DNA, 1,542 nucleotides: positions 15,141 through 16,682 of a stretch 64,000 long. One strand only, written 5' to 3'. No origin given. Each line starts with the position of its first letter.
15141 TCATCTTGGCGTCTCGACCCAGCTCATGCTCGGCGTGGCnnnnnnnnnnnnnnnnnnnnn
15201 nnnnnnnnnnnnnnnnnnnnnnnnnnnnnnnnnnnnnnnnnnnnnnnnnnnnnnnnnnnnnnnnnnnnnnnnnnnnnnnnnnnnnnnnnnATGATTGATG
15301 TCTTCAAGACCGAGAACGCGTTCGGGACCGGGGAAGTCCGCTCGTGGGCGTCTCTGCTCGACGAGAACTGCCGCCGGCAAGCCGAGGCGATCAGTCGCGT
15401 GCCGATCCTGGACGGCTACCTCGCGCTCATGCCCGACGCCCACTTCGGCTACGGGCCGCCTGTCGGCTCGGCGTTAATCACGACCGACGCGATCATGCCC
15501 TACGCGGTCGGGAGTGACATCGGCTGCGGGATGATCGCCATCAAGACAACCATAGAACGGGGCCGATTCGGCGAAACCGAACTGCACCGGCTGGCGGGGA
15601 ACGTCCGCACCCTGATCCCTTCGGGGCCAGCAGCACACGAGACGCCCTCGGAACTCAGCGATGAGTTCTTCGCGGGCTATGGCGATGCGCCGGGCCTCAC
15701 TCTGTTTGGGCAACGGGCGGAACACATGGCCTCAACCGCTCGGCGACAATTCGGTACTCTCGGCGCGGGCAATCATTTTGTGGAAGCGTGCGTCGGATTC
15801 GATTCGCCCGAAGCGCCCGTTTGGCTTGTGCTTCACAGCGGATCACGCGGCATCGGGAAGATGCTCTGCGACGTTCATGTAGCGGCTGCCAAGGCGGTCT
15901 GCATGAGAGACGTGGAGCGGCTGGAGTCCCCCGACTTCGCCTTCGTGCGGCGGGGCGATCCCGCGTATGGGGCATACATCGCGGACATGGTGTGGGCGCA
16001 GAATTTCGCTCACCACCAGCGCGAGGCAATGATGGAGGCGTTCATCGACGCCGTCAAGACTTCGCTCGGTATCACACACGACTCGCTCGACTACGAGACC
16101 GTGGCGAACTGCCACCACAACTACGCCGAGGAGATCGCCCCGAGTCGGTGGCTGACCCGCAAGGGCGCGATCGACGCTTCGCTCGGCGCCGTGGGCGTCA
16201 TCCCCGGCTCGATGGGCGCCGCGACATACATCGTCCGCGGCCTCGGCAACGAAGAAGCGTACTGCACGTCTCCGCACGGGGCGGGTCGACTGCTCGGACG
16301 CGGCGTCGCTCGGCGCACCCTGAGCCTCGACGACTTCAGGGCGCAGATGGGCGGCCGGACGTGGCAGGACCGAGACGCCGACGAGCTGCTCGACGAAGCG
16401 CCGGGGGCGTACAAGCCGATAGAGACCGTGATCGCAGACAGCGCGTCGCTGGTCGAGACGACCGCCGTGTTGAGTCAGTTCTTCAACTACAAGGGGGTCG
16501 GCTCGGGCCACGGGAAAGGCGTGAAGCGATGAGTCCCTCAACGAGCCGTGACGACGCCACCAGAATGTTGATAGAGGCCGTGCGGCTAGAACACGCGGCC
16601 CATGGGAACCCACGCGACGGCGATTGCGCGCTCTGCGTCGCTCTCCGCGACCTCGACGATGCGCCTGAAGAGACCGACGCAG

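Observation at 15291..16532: Phage-encoded RtcB RNA ligase, a candidate counter-defence against tRNA- or RNA-cleaving host systems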

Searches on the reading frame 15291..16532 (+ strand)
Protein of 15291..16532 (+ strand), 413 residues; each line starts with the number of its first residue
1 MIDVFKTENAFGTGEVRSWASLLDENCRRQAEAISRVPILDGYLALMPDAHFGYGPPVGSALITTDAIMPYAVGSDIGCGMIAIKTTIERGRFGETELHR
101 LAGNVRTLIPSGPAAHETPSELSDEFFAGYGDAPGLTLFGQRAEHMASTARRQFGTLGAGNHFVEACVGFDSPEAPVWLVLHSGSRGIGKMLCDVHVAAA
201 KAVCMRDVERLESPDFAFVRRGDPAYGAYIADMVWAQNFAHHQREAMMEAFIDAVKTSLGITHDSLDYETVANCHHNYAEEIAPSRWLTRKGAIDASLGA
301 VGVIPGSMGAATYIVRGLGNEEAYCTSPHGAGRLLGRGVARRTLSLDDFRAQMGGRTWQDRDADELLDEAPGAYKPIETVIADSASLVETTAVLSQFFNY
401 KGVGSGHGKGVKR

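Call 3: search_protein_families(library=pfam, proteins=[window:15291-16532:+], max_evalue=0.01)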
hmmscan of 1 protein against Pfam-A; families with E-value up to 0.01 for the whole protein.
window:15291-16532:+ (413 aa): 1 family
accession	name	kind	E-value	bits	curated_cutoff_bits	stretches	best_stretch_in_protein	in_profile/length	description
PF01139.22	RtcB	-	4.5e-87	293.5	27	1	30-402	1-426/426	tRNA-splicing ligase RtcB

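Call 4: search_protein_families(library=ncbifam, proteins=[window:15291-16532:+], max_evalue=0.01)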
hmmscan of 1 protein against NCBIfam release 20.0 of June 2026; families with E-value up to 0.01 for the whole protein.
window:15291-16532:+ (413 aa): 4 families
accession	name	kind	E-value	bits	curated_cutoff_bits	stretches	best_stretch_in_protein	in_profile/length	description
NF052663.1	RtcB_rel_intein2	exception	3.9e-81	273.7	1050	2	79-402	311-626/626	intein-containing RctB family protein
NF007153.0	PRK09588.1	equivalog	6.1e-42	143.9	407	1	18-404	17-375/379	RNA ligase RtcB family protein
TIGR03073.1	release_rtcB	hypoth_equivalog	4e-33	114.9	271.8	2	147-393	111-353/356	RNA ligase RtcB family protein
NF038162.1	RtcB_rel_intein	exception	1.8e-24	85.9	1150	3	297-381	850-938/961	intein-containing RtcB family protein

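Call 5: search_solved_structures(query=window:15291-16532:+, show_alignments=3)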
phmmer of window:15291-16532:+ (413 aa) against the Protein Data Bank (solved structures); distinct sequences matched with E-value up to 0.001: 9.
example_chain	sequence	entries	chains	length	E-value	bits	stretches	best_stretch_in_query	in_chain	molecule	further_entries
4dwr_B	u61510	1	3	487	5.4e-22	81.4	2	150-382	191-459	tRNA-splicing ligase RtcB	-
1uc2_A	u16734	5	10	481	5.6e-22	81.4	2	150-382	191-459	hypothetical protein PH1602 | tRNA-splicing ligase RtcB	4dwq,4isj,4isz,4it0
7lfq_A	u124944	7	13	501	6.6e-22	81.1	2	150-382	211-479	RNA-splicing ligase RtcB | tRNA-splicing ligase RtcB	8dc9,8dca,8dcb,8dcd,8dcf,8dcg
7p3b_A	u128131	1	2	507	2e-19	73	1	152-381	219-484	RNA-splicing ligase RtcB homolog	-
8odo_A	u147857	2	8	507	2e-19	73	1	152-381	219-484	RNA-splicing ligase RtcB homolog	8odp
8orj_A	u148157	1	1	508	2.1e-19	72.9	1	152-381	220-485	RNA-splicing ligase RtcB homolog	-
9i8v_C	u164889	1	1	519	2.6e-19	72.6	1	152-381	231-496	RNA-splicing ligase RtcB homolog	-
8btt_A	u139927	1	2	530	2.7e-19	72.6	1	152-381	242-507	RNA-splicing ligase RtcB homolog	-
2epg_A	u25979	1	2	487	2.6e-17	66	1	149-382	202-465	Hypothetical protein TTHA1785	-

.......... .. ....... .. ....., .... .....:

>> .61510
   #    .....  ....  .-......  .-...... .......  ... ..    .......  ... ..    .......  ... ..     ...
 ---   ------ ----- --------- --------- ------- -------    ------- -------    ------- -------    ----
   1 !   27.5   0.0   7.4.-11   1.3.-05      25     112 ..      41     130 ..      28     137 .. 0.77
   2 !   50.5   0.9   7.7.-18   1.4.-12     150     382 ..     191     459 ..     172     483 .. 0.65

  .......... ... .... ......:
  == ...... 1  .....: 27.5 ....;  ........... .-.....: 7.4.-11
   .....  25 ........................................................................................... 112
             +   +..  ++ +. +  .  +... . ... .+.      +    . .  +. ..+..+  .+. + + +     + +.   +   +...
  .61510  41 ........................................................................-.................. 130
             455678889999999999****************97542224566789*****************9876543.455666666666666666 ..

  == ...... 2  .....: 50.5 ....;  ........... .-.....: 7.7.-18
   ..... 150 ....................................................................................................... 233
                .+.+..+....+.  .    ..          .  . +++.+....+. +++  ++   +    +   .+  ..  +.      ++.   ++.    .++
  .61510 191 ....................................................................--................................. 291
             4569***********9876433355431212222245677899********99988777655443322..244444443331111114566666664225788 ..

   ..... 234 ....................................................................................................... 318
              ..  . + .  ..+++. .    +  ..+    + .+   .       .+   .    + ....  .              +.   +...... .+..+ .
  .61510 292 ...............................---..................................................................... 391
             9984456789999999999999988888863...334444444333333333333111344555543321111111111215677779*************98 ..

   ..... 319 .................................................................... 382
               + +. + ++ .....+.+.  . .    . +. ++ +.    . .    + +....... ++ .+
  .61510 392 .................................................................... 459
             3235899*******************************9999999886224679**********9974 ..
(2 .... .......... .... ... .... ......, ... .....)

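Call 9: search_protein_families(library=phrogs, proteins=[window:15291-16532:+], max_evalue=0.00001)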
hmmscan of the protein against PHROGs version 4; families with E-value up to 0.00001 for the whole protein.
window:15291-16532:+ (413 aa): 2 families
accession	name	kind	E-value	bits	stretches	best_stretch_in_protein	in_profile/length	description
phrog_1075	-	DNA, RNA and nucleotide metabolism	6.6e-108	362.7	1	14-405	64-444/459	tRNA splicing ligase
phrog_32430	-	DNA, RNA and nucleotide metabolism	7.1e-33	114.3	1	274-402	14-138/139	tRNA splicing ligase RtcB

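Call 10: search_dna_similar(query=window:15291-16532:+, collection=phages, mode=protein, max_rows=40)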
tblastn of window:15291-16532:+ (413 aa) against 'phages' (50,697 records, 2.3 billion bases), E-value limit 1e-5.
Records with a match: 648; places in all: 650; records where one place covers at least 80% of the query: 583.
Best place of each record, by identity: <60% 648.
By first word of the organism name: Mycobacterium 221; Bacillus 63; Listeria 58; Brevibacterium 32; Caulobacter 30; Gordonia 25; Enterococcus 23; Microbacterium 19; Erwinia 17; Pseudomonas 17; and 42 more.
By host as written in the record: Mycobacterium smegmatis mc2 155 163; Listeria monocytogenes 47; - 44; Brevibacterium aurantiacum SMQ-1335 32; Mycobacterium smegmatis mc#155 29; Gordonia terrae 3612 24; Erwinia amylovora 14; Bacillus subtilis 14; and 138 more.
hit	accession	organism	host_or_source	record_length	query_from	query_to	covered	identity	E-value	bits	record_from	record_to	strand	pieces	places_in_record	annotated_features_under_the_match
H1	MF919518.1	Mycobacterium phage LilPharaoh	Mycobacterium smegmatis mc2 155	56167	18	399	92%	41.4%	2e-72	252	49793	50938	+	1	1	RtcB-like RNA ligase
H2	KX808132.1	Mycobacterium phage Amelie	Mycobacterium smegmatic mc2 155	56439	18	399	92%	41.4%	2e-72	252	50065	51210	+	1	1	RtcB-like RNA ligase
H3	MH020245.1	Mycobacterium phage SgtBeansprout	Mycobacterium smegmatis mc2 155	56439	18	399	92%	41.4%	2e-72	252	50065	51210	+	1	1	68: RtcB-like RNA ligase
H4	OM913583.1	Mycobacterium phage Nutello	Mycobacterium smegmatis mc#155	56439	18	399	92%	41.4%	2e-72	252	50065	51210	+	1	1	67: RtcB-like RNA ligase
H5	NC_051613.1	Mycobacterium phage Amelie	Mycobacterium smegmatic mc2 155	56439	18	399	92%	41.4%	2e-72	252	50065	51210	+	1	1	tRNA splicing ligase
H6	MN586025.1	Mycobacterium phage Mdavu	Mycobacterium smegmatis mc#155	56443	18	399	92%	41.4%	2e-72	252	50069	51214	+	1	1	68: RtcB-like RNA ligase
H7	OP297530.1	Mycobacterium phage Nikao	Mycobacterium smegmatis mc2 155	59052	18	399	92%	41.4%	2e-72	252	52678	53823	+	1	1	70: RtcB-like RNA ligase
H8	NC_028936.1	Mycobacterium phage Enkosi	Mycobacterium smegmatis mc2 155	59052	18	399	92%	41.4%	2e-72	252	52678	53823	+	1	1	tRNA splicing ligase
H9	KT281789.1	Mycobacterium phage Enkosi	Mycobacterium smegmatis mc2 155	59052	18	399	92%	41.4%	2e-72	252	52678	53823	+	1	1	RtcB-like RNA ligase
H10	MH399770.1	Mycobacterium phage Biglebops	Mycobacterium smegmatis mc2 155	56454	18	399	92%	41.4%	3e-72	252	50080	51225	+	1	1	67: RtcB-like RNA ligase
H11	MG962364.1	Mycobacterium phage Deby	Mycobacterium smegmatismc2 155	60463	18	399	92%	40.5%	3e-70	246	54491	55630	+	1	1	85: RtcB-like RNA ligase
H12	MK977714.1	Corynebacterium phage Bran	Corynebacterium xerosis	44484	15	399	93%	40.1%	2e-72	252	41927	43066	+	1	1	67: RtcB-like RNA ligase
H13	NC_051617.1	Mycobacterium phage Chris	Mycobacterium smegmatis mc2 155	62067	18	399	92%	40.4%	1e-70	247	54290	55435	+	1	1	86: tRNA splicing ligase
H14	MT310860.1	Mycobacterium phage Chris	Mycobacterium smegmatis mc2 155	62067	18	399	92%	40.4%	1e-70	247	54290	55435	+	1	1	86: RtcB-like RNA ligase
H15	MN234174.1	Mycobacterium phage Efra2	Mycobacterium smegmatis mc2 155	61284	18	399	92%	40.4%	8e-70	244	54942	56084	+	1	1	91: RtcB-like RNA ligase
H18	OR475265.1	Gordonia phage Culver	Gordonia terrae CAG3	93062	15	399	93%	40.0%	6e-78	268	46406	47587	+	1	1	74: RtcB-like RNA ligase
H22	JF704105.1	Mycobacterium phage Adephagia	Mycobacterium smegmatis mc2 155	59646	18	399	92%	40.3%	6e-70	245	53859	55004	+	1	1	84: RtcB-like RNA ligase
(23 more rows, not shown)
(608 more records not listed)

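Call 17: find_encoding_contigs(protein=window:15291-16532:+, flank=10000, max_places=6)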
Protein window:15291-16532:+ (413 aa): 1 contig read that carries it; 1 place shown.
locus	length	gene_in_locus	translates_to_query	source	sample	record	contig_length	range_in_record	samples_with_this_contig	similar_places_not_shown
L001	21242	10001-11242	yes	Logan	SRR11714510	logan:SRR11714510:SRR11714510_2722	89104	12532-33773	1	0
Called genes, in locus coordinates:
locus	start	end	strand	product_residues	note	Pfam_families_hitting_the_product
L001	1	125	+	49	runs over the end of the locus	-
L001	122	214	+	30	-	-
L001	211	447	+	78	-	-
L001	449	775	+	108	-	-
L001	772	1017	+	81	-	-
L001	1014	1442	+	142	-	PF10686:YAcAr (weak)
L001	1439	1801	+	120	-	-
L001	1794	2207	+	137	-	-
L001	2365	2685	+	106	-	-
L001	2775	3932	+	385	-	PF19347:DUF5925 (weak), PF13191:AAA_16 (weak), PF00004:AAA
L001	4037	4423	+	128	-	-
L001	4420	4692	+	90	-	-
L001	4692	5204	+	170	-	PF24746:DUF7694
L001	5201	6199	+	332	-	-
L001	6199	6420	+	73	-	-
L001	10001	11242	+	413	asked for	PF01139:RtcB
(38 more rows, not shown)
